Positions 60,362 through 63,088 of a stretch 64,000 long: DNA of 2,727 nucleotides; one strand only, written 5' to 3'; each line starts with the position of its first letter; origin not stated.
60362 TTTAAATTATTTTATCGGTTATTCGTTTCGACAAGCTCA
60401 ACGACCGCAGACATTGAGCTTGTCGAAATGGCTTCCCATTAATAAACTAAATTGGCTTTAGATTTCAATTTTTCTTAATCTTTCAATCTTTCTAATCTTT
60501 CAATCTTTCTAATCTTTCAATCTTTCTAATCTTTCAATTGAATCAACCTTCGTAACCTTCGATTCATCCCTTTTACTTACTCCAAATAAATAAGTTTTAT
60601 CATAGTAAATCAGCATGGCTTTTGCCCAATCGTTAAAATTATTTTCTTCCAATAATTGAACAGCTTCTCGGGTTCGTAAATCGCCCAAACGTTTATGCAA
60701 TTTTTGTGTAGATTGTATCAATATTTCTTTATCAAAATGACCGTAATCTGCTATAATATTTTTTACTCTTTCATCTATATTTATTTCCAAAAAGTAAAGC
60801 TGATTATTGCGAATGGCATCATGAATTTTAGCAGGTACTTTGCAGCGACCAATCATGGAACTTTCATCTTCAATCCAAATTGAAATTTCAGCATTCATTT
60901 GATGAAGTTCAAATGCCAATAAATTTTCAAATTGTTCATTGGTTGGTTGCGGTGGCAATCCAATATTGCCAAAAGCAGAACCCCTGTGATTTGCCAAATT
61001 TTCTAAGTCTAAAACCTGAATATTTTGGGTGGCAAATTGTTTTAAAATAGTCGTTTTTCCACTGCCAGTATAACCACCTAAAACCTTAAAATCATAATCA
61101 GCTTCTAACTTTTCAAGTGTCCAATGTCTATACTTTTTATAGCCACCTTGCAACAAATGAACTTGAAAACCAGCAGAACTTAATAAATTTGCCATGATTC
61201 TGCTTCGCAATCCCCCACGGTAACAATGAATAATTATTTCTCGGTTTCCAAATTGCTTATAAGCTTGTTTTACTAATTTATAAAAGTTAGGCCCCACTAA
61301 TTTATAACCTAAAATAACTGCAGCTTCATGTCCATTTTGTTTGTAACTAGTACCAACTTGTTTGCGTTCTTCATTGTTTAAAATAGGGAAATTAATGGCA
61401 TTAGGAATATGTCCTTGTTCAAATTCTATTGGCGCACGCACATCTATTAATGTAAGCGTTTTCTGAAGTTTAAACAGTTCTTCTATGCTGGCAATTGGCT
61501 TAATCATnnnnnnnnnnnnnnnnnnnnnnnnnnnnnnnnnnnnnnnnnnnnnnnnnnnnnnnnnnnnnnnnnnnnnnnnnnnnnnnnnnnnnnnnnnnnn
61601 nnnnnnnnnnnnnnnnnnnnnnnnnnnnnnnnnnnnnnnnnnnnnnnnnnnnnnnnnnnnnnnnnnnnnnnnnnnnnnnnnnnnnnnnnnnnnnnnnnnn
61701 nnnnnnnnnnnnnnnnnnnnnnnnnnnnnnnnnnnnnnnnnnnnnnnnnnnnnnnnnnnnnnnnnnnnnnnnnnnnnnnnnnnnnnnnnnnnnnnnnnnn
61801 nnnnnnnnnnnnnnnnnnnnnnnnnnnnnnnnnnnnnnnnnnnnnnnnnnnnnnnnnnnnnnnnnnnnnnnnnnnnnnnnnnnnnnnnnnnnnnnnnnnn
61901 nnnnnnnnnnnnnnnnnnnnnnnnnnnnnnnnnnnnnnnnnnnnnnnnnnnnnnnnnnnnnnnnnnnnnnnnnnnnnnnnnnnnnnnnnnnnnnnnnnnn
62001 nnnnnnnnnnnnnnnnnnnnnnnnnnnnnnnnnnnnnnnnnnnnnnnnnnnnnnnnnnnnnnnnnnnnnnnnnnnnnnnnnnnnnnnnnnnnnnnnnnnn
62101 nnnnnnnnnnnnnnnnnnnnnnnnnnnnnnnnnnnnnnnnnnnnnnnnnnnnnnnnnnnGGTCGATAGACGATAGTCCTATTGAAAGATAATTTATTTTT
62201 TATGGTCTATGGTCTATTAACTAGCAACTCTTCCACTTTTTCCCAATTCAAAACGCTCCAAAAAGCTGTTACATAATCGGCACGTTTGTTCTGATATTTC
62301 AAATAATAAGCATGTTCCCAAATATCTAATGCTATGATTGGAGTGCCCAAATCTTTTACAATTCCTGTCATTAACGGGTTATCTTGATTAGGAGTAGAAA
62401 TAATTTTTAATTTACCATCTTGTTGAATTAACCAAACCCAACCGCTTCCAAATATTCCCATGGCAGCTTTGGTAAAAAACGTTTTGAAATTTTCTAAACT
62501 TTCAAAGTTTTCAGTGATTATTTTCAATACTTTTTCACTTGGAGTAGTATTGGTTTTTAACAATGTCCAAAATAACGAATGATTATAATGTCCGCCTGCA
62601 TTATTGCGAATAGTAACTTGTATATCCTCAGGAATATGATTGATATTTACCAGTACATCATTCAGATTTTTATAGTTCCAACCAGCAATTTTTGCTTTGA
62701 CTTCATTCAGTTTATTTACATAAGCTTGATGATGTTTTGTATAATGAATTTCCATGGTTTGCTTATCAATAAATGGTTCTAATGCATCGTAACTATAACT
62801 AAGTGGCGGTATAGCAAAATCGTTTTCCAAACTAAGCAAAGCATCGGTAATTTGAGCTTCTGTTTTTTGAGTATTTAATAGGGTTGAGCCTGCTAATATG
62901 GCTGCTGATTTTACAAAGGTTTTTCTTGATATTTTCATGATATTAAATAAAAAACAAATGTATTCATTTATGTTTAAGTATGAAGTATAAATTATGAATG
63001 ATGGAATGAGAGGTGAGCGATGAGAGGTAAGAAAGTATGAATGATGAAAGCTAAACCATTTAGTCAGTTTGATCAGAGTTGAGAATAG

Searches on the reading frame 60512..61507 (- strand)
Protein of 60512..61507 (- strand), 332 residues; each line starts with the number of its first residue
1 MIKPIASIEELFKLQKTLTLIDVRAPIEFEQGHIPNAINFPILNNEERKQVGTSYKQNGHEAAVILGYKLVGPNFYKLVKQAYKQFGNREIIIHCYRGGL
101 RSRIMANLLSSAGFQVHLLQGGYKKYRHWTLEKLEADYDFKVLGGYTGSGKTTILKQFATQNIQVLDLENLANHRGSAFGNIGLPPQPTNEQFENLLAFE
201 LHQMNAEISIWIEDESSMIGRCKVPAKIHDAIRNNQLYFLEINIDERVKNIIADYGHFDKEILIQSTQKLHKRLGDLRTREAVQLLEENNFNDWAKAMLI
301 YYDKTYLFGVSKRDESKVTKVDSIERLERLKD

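Call 88: search_protein_families(library=pfam, proteins=[window:60512-61507:-], max_evalue=0.00001)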
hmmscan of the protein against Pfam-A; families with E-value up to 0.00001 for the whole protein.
window:60512-61507:- (332 aa): 1 family
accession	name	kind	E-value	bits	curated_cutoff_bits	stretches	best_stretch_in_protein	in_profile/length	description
PF00581.25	Rhodanese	-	1.2e-14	55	22.2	1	13-127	7-100/102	Rhodanese-like domain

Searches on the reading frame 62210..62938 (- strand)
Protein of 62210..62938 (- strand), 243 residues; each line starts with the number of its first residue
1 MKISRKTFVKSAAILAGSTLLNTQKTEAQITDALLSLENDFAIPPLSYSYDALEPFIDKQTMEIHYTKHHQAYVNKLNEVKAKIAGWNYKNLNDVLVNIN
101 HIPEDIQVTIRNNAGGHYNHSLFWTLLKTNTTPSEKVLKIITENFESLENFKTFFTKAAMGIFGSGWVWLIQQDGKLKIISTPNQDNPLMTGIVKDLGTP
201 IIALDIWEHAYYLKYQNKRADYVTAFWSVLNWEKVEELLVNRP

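Call 88: search_protein_families(library=pfam, proteins=[window:62210-62938:-], max_evalue=0.00001)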
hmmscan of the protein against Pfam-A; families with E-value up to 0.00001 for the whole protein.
window:62210-62938:- (243 aa): 2 families
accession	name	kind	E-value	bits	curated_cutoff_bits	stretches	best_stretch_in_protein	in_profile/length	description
PF02777.23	Sod_Fe_C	-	2.5e-38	130.6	20.9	1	133-237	1-101/102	Iron/manganese superoxide dismutases, C-terminal domain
PF00081.27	Sod_Fe_N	-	4.5e-27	94.8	27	1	41-127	2-81/82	Iron/manganese superoxide dismutases, alpha-hairpin domain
